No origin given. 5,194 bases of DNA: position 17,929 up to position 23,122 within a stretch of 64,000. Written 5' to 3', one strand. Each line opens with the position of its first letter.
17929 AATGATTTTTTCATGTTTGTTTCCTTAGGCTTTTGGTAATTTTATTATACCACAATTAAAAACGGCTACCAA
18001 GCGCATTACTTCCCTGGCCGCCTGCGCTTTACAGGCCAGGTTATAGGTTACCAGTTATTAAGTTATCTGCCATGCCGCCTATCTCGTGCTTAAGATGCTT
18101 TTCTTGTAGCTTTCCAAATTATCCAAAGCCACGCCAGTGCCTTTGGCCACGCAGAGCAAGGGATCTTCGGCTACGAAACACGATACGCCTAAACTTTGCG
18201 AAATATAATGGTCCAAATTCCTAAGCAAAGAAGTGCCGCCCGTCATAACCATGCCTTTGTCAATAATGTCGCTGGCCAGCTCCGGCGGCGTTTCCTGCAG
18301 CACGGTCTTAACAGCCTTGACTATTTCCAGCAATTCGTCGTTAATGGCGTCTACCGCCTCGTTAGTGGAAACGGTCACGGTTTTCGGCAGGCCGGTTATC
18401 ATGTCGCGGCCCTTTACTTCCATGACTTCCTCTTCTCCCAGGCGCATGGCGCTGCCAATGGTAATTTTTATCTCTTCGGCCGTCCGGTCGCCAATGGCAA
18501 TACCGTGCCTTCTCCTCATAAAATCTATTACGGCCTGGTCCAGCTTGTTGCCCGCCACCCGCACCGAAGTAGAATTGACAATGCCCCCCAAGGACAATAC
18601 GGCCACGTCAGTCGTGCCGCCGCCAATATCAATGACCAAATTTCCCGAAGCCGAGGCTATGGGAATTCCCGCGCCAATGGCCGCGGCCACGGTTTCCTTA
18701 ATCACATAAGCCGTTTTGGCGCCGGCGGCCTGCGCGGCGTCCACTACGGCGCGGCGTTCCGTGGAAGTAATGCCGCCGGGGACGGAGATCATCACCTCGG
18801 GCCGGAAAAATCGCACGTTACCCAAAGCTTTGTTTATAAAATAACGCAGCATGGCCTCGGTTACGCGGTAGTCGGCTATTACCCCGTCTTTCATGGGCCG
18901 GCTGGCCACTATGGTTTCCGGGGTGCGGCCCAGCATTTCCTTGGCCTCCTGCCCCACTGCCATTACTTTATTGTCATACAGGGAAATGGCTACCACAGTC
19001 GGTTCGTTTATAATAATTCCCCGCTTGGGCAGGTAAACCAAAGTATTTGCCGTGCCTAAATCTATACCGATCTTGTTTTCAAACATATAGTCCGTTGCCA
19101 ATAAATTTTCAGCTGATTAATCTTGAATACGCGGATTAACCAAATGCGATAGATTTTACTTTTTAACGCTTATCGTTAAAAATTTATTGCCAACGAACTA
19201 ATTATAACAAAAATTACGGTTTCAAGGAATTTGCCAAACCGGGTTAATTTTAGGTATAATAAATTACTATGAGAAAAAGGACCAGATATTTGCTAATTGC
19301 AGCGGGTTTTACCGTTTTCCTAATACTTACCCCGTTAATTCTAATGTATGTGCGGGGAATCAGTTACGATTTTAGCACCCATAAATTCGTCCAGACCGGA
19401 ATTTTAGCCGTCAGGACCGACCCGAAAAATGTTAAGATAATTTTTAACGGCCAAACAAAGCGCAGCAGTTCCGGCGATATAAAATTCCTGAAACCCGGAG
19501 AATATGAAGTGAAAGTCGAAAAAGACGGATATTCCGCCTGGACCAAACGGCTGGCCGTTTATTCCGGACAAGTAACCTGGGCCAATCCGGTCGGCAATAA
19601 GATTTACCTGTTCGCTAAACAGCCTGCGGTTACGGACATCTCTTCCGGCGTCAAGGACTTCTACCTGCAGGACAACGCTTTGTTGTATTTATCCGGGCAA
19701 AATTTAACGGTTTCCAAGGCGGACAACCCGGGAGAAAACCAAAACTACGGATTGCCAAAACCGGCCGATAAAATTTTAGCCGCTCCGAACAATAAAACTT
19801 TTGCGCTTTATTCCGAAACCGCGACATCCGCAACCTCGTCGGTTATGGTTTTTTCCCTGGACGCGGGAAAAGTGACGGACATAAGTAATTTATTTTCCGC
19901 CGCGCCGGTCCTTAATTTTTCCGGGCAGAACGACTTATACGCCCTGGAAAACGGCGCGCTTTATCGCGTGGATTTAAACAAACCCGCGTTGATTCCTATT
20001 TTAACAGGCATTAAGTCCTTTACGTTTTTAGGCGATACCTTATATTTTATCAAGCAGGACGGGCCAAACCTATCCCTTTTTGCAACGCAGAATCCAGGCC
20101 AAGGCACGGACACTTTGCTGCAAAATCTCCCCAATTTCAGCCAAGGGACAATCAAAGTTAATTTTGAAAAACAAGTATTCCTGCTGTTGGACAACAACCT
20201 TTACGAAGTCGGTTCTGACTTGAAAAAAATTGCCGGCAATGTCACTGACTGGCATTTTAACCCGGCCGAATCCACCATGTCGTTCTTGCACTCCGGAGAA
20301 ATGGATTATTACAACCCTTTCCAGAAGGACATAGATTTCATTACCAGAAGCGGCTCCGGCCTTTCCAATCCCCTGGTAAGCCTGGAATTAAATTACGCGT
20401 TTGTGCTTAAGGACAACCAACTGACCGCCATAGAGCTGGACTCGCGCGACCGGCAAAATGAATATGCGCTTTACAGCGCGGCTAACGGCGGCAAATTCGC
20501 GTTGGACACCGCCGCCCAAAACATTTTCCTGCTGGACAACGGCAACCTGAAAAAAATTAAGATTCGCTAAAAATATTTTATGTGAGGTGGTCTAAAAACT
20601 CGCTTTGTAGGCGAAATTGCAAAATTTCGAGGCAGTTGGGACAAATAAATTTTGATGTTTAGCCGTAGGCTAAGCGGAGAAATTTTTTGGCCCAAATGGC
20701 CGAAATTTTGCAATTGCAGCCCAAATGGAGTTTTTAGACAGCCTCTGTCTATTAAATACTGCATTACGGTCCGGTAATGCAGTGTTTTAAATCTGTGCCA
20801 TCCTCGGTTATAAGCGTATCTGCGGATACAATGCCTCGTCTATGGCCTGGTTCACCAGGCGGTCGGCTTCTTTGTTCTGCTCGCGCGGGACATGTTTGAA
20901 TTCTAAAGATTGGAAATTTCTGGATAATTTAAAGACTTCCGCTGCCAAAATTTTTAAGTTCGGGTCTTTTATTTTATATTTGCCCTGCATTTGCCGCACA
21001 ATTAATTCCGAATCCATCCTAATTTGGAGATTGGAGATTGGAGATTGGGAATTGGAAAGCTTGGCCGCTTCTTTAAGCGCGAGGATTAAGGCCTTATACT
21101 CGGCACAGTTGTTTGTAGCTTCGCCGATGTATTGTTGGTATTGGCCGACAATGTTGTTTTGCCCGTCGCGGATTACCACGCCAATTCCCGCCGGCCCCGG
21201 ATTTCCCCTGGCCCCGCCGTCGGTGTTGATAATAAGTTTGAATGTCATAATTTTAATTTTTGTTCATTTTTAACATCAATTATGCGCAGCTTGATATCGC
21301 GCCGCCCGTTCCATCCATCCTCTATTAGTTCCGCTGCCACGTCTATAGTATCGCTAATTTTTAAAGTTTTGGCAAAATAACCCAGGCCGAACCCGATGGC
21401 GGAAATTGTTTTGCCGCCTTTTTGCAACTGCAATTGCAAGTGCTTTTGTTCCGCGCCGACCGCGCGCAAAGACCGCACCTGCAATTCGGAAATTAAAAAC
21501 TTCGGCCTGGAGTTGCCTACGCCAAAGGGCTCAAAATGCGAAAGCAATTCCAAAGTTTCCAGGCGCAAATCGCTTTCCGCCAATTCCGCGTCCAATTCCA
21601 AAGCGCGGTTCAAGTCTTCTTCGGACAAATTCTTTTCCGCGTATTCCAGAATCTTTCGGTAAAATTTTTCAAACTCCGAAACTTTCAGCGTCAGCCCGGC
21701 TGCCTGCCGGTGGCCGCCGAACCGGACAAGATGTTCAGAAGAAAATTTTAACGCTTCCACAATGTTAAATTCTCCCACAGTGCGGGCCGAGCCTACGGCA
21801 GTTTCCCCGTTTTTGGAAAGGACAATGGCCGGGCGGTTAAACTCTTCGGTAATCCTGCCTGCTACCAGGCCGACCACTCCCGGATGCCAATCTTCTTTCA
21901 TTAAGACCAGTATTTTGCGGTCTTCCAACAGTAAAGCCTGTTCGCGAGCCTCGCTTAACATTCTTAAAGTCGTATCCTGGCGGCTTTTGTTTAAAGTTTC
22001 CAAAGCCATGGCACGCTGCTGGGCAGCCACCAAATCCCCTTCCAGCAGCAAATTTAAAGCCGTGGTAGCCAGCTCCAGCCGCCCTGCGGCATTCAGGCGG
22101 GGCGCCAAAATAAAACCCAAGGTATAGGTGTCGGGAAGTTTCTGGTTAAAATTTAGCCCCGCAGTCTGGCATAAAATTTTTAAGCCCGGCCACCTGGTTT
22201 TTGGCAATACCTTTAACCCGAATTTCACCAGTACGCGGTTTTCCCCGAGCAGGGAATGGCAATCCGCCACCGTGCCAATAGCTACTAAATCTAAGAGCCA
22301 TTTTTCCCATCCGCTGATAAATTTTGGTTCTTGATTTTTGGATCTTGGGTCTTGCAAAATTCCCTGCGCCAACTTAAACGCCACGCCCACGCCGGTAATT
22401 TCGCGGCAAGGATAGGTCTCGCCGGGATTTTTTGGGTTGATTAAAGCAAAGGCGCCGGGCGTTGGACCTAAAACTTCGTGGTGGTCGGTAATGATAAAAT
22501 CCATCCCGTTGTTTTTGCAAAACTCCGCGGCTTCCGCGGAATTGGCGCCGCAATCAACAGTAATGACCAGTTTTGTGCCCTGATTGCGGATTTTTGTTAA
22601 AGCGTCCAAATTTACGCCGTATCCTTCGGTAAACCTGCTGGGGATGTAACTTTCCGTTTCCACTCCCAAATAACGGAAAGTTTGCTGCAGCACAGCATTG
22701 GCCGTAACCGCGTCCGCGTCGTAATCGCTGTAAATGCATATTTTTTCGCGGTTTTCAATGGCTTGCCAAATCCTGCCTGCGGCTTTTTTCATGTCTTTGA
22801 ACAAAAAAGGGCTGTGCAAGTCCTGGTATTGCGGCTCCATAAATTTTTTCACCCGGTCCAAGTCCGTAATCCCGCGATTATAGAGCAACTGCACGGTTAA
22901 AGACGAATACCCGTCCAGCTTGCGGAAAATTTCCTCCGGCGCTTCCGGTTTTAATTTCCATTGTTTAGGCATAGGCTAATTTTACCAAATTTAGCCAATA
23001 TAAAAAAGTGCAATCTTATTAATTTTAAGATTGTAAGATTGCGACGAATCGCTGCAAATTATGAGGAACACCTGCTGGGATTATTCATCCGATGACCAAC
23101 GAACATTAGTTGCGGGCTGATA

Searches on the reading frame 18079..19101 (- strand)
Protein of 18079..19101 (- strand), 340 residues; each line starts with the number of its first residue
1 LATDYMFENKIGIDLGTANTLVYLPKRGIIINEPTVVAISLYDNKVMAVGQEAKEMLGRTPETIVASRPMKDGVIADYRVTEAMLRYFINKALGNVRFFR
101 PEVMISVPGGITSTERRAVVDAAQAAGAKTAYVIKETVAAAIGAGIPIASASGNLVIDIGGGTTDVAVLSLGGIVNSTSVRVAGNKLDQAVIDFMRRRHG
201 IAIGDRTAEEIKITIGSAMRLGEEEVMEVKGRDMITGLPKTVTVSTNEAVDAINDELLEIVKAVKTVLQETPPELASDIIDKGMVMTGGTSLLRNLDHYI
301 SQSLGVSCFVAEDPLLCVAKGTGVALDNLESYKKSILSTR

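Call 22: search_protein_families(library=pfam, proteins=[window:18079-19101:-], max_evalue=0.001)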
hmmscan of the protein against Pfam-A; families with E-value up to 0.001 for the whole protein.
window:18079-19101:- (340 aa): 5 families
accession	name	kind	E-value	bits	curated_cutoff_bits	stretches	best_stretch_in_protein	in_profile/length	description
PF06723.19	MreB_Mbl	-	1.4e-134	448.5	27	1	9-333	2-326/327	MreB/Mbl protein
PF00012.26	HSP70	-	8.5e-13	47.8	20.6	1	102-204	135-247/599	Hsp70 protein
PF14450.12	FtsA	-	1e-11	45.7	31.8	1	156-311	2-110/127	Cell division protein FtsA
PF00022.25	Actin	-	1.3e-09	37.6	27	1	46-198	45-190/410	Actin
PF06277.17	EutA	-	0.00031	20.2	27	1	136-229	124-219/475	Ethanolamine utilisation protein EutA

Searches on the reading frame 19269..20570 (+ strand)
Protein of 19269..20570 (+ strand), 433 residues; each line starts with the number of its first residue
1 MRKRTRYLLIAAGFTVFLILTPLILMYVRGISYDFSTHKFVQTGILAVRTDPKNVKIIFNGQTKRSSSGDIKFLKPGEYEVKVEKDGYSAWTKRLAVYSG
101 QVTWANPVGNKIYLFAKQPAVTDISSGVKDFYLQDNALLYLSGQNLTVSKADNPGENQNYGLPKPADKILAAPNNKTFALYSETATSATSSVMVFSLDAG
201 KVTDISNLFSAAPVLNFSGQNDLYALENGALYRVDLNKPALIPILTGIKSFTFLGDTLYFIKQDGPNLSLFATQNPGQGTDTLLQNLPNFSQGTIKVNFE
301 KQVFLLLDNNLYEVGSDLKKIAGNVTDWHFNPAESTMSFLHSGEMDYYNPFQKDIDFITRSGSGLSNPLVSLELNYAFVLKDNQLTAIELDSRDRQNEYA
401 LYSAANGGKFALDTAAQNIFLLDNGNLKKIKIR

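Call 21: search_protein_families(library=pfam, proteins=[window:19269-20570:+], max_evalue=0.001)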
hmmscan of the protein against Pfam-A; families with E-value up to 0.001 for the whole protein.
window:19269-20570:+ (433 aa): 1 family
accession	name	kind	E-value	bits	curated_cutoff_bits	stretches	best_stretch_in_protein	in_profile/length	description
PF08308.17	PEGA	-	7.4e-10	39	20.8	1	44-106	2-64/71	PEGA domain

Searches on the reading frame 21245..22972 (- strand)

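Call 21: search_protein_families(library=pfam, proteins=[window:21245-22972:-], max_evalue=0.001)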
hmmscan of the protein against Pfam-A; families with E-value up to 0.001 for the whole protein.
window:21245-22972:- (575 aa): 3 families
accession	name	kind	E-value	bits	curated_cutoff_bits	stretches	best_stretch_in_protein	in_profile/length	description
PF17768.7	RecJ_OB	-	1.3e-26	93.2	27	1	460-566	1-107/107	RecJ OB domain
PF01368.27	DHH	-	1e-22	81.1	28.1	1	77-234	1-125/125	DHH family, N-terminal domain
PF02272.25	DHHA1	-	4e-15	56.6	25.9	1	353-446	3-101/102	DHHA1 domain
